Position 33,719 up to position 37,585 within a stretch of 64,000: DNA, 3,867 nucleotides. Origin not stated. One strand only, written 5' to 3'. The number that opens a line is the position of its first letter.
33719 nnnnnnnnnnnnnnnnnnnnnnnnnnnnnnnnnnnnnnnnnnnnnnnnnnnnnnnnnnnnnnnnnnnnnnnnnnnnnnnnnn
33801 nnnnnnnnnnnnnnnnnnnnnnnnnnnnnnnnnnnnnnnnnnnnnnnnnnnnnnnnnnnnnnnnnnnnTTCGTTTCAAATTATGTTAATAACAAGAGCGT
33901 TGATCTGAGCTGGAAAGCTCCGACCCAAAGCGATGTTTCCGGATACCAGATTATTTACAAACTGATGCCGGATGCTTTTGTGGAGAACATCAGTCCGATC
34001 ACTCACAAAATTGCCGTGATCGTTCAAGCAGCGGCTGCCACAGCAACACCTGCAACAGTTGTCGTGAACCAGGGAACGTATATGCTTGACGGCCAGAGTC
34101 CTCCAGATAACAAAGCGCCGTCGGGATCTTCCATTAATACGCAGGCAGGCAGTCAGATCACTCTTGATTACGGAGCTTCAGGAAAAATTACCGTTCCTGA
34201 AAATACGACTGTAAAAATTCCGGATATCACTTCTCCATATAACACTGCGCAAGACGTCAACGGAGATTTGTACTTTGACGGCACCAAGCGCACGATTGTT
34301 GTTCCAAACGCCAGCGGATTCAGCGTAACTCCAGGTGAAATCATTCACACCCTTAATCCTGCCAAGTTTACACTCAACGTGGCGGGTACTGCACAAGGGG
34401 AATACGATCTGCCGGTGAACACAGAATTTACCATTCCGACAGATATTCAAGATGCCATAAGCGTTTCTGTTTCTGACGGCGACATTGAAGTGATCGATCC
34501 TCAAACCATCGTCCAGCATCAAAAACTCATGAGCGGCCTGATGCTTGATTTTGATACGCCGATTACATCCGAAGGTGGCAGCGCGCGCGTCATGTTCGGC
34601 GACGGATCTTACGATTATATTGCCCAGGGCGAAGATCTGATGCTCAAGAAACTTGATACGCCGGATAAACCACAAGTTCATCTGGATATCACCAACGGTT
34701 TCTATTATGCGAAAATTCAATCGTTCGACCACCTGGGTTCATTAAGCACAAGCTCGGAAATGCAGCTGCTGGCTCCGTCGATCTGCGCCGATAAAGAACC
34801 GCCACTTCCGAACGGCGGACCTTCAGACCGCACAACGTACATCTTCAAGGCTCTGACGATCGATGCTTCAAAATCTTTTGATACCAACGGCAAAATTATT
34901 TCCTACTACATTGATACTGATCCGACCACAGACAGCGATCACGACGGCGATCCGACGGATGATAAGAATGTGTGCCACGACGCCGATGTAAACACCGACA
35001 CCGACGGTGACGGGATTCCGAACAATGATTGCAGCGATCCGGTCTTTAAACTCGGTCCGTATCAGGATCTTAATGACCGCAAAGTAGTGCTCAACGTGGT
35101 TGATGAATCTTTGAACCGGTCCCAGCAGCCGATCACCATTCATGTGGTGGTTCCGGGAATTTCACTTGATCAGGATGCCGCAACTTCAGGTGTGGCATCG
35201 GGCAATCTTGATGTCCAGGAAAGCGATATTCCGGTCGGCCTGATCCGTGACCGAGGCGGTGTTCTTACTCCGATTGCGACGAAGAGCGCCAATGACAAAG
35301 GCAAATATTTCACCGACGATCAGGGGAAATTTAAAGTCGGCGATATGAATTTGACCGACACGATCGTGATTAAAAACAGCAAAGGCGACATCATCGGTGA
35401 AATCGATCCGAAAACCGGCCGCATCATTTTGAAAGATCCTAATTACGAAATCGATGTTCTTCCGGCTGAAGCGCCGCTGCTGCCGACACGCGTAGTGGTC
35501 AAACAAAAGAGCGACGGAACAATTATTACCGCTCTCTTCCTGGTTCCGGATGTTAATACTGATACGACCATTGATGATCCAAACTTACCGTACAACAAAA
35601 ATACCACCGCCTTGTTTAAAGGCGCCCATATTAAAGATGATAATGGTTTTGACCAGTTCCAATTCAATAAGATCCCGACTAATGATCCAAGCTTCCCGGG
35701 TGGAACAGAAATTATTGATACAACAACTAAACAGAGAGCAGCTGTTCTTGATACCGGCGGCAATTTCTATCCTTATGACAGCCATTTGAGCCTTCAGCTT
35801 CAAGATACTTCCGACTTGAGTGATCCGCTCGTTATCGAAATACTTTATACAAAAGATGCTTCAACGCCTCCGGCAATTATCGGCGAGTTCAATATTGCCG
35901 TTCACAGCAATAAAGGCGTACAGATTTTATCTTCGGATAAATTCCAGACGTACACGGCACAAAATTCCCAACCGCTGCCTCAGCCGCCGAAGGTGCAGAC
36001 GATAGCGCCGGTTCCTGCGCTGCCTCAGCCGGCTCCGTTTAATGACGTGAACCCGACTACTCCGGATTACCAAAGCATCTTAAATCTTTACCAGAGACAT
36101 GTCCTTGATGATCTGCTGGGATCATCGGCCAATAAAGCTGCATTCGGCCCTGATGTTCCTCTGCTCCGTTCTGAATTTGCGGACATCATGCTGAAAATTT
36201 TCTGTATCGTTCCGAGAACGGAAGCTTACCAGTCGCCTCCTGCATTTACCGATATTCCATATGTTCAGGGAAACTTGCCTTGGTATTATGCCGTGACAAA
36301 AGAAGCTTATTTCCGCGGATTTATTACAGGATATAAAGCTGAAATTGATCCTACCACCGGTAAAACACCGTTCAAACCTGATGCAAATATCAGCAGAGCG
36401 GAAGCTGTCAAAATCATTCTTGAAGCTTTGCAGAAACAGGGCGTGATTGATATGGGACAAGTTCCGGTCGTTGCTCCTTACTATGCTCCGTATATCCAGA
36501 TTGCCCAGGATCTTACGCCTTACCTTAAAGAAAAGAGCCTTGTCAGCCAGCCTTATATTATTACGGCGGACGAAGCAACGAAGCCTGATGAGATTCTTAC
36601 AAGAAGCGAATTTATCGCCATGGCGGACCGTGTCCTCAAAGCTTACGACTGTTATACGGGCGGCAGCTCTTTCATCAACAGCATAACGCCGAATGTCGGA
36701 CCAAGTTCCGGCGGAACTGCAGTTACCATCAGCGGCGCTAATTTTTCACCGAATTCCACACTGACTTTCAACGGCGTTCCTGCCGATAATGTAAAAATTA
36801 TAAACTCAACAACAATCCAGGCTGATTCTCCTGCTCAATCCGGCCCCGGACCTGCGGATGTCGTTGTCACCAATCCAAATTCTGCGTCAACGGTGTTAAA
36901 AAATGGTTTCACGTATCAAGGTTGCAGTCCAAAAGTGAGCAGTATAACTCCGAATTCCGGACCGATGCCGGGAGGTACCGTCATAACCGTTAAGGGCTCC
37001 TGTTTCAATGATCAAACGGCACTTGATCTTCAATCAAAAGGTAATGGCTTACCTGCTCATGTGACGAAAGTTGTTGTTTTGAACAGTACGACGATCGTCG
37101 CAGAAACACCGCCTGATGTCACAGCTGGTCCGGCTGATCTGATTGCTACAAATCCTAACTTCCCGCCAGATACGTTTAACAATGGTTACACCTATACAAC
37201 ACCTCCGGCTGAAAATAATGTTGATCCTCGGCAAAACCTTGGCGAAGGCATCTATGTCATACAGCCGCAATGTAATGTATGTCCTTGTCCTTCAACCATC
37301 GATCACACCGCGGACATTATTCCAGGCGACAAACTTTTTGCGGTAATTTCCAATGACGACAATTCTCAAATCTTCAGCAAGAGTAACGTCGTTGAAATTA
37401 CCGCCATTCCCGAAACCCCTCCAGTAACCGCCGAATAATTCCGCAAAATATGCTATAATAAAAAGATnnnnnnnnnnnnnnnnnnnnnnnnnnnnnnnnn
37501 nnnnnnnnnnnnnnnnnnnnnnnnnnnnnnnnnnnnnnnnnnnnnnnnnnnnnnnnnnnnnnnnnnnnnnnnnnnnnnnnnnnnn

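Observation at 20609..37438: Intact 16.8-kb ORF encoding a 5,609-aa mosaic surface protein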

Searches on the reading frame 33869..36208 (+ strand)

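Call 45: search_protein_families(library=pfam, proteins=[window:33869-36208:+], max_evalue=10)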
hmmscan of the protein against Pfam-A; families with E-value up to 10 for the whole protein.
window:33869-36208:+ (780 aa): 3 families
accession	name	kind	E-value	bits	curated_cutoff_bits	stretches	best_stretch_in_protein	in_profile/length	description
PF00041.27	fn3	-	0.0057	17.3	25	1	6-32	11-38/84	Fibronectin type III domain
PF04625.18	DEC-1_N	-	0.082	12.4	29.2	1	699-742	123-167/403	DEC-1 protein, N-terminal region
PF18957.6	RibLong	-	0.24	12.7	27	1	175-214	29-65/93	Long Rib domain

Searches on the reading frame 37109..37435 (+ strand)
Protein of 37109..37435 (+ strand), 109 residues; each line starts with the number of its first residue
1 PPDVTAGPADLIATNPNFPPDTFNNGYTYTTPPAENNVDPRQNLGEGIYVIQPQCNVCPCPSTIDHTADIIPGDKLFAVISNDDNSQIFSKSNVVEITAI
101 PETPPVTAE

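Call 45: search_protein_families(library=pfam, proteins=[window:37109-37435:+], max_evalue=10)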
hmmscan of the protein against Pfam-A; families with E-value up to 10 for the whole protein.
window:37109-37435:+ (109 aa): 1 family
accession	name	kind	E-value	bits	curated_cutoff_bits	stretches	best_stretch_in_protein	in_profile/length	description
PF04432.18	FrhB_FdhB_C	-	0.2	12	23.3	1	46-92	89-126/150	Coenzyme F420 hydrogenase/dehydrogenase, beta subunit C terminus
